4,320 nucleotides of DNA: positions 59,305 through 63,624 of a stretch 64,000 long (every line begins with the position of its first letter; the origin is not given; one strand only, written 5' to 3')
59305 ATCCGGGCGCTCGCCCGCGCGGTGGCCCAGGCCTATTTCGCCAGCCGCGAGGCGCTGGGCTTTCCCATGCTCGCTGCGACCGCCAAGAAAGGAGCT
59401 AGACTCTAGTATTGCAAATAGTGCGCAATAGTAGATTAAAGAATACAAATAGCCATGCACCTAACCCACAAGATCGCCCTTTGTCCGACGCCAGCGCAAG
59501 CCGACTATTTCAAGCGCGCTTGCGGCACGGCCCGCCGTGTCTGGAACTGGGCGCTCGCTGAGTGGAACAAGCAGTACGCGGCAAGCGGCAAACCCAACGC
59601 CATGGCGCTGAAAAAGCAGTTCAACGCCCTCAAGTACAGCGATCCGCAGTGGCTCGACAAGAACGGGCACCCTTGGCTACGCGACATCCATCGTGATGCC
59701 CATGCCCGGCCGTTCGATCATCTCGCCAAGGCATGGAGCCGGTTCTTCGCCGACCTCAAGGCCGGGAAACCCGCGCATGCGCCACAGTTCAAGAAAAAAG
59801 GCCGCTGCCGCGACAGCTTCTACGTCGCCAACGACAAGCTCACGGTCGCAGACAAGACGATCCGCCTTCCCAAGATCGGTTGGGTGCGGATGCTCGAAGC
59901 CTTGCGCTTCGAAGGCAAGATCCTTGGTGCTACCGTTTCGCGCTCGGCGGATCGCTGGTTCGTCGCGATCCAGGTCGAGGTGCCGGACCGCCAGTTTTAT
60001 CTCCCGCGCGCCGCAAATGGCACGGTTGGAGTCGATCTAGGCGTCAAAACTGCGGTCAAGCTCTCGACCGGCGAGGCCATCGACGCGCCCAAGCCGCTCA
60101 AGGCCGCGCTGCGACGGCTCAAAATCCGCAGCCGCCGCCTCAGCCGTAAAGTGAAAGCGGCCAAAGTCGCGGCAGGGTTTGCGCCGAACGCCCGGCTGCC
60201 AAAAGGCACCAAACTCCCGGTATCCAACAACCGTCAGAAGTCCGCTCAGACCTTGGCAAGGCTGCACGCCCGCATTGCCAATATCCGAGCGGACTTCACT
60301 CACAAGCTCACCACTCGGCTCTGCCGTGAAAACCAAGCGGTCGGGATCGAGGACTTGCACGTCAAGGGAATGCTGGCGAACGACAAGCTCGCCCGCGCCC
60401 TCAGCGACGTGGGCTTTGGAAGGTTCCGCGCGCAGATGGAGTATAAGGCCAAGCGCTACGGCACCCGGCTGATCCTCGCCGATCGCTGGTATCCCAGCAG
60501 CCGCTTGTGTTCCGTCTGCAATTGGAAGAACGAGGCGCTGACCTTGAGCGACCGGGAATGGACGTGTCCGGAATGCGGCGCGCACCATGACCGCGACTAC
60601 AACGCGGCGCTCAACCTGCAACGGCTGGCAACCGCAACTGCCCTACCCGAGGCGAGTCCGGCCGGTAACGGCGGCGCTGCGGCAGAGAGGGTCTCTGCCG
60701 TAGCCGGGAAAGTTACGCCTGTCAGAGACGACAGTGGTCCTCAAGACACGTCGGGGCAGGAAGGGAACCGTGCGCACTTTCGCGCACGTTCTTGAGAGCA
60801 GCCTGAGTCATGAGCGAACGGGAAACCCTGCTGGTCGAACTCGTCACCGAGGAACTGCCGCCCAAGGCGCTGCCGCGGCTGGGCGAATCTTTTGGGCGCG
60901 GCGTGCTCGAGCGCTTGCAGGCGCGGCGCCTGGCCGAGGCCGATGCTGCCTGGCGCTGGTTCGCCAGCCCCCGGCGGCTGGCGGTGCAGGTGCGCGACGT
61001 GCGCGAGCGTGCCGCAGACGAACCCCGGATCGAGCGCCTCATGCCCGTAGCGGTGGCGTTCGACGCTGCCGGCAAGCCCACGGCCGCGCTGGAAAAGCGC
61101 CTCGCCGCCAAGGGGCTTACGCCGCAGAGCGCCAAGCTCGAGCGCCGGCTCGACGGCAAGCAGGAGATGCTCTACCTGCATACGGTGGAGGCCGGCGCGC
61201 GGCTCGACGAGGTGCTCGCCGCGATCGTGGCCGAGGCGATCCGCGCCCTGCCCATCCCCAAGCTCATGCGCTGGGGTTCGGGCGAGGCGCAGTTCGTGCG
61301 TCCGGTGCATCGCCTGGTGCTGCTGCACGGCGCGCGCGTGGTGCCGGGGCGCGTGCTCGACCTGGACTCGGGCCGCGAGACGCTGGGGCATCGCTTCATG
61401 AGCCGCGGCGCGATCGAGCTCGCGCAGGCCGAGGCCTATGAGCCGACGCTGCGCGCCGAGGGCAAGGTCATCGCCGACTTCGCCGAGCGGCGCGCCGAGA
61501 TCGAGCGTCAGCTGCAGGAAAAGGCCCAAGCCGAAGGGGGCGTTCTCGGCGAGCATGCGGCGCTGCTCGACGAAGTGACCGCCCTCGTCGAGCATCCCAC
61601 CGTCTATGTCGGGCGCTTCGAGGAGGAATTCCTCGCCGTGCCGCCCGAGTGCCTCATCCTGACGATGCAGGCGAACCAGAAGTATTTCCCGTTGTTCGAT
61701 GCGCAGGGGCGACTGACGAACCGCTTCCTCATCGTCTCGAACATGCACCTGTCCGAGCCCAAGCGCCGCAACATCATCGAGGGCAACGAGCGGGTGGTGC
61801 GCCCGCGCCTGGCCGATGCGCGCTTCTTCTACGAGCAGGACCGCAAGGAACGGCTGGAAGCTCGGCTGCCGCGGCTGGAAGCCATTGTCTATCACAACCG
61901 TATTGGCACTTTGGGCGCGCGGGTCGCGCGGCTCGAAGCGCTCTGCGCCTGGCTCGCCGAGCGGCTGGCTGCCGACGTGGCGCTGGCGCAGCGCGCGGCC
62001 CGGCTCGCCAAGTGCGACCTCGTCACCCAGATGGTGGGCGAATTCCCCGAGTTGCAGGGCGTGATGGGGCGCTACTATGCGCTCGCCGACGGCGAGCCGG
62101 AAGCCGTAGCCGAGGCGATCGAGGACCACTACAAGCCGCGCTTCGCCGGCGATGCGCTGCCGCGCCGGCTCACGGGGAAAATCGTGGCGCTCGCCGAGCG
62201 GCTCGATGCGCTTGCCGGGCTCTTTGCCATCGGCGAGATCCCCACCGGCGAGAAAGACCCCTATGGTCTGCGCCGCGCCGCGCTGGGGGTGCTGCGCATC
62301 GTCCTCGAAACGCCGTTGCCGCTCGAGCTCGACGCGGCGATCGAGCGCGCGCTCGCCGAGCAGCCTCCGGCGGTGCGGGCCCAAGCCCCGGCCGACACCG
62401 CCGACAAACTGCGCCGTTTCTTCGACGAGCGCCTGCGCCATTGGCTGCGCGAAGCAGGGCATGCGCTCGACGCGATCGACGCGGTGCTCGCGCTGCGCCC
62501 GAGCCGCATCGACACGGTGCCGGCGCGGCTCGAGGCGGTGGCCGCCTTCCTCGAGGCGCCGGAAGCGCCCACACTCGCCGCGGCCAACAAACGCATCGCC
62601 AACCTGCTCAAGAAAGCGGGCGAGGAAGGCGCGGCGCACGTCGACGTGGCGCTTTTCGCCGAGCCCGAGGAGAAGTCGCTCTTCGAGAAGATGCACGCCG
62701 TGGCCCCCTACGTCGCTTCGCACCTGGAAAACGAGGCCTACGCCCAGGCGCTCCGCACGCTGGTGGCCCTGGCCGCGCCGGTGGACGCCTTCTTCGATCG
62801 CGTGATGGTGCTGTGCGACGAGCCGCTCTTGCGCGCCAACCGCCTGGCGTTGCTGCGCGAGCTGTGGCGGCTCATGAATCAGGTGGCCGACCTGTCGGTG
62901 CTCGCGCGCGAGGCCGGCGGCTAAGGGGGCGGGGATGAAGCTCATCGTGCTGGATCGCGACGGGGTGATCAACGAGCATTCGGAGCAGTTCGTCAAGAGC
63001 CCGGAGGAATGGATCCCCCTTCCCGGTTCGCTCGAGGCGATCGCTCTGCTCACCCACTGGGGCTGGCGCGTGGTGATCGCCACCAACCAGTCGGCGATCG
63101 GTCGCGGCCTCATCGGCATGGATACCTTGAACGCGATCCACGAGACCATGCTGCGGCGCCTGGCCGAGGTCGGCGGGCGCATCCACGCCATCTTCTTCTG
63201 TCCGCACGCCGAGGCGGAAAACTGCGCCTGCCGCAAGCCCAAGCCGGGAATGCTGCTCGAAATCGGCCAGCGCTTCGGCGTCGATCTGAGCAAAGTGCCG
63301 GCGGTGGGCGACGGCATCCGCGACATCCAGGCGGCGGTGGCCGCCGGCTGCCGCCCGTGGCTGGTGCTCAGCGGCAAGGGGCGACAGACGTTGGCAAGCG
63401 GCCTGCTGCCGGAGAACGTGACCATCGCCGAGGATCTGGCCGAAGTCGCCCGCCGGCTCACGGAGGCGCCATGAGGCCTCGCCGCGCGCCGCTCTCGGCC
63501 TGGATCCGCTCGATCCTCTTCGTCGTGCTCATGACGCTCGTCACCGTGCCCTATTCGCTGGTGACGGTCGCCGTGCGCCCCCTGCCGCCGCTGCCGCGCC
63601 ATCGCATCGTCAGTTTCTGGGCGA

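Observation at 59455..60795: Intact solo TnpB (OMEGA-type RNA-guided nuclease) with no partner transposase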

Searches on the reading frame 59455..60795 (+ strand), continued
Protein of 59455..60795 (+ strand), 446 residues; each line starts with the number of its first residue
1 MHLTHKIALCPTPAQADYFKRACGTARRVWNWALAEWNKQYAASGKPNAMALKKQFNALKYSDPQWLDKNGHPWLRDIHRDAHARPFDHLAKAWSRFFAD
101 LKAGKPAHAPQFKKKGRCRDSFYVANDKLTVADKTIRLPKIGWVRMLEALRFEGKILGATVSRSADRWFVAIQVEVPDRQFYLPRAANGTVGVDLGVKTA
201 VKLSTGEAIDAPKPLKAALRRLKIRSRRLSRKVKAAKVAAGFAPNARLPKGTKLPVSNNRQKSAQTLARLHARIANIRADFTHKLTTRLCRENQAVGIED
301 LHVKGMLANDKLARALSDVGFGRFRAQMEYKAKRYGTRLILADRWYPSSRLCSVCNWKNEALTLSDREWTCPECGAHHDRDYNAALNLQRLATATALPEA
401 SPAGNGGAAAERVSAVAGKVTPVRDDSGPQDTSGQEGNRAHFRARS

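Call 68: find_related_loci(query=window:59455-60795:+, collection=metagenome_contigs, flank=2500)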
Query window:59455-60795:+ (446 aa) in metagenome_contigs; peptide patterns used: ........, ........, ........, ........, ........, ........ (x = any residue, [..] = any of these).
600 stretches matched a pattern (row limit reached: there are more); 534 encode a relative of the query (tblastn E <= 1e-3); the best 80 are kept; 80 distinct loci.
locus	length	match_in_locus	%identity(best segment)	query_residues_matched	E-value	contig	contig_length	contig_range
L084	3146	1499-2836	82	1-446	0e+0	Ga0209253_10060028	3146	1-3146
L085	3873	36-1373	78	1-446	0e+0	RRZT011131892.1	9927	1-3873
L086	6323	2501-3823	79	1-441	0e+0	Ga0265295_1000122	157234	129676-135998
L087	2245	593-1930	80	1-446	0e+0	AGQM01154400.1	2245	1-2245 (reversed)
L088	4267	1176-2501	78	1-442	0e+0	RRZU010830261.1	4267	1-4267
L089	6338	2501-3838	78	1-446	0e+0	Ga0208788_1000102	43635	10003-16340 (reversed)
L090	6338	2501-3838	78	1-446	0e+0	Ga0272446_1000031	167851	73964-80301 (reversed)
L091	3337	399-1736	78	1-446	0e+0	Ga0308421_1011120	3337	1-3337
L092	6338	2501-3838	79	1-446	0e+0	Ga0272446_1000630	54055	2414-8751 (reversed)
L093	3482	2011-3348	78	1-446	0e+0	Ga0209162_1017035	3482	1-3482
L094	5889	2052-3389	77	1-446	0e+0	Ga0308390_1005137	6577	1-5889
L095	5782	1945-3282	77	1-446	0e+0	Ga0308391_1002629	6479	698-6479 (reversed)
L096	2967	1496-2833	77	1-446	0e+0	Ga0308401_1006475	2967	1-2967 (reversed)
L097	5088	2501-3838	77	1-446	0e+0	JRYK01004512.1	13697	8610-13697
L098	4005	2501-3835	78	1-442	0e+0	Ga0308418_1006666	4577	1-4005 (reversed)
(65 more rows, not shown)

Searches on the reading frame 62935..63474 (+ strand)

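Call 34: search_protein_families(library=pfam, proteins=[window:62935-63474:+], max_evalue=0.01)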
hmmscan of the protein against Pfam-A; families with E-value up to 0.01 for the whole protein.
window:62935-63474:+ (179 aa): 6 families
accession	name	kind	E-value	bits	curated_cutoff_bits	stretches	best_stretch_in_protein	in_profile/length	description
PF00702.32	Hydrolase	-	2e-13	51.6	26.4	1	19-138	90-191/191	haloacid dehalogenase-like hydrolase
PF13242.12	Hydrolase_like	-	1.4e-12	47.8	22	1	99-170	2-74/75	HAD-hyrolase-like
PF13419.12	HAD_2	-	3.4e-07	31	23.8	1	95-140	129-174/178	Haloacid dehalogenase-like hydrolase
PF08645.17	PNK3P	-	2e-05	24.8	22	1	7-115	6-110/161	Polynucleotide kinase 3 phosphatase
PF12710.13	HAD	-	0.0055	17.6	27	0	16-134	73-188/189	haloacid dehalogenase-like hydrolase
PF13344.12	Hydrolase_6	-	0.0077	16.7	27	0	4-54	1-41/101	Haloacid dehalogenase-like hydrolase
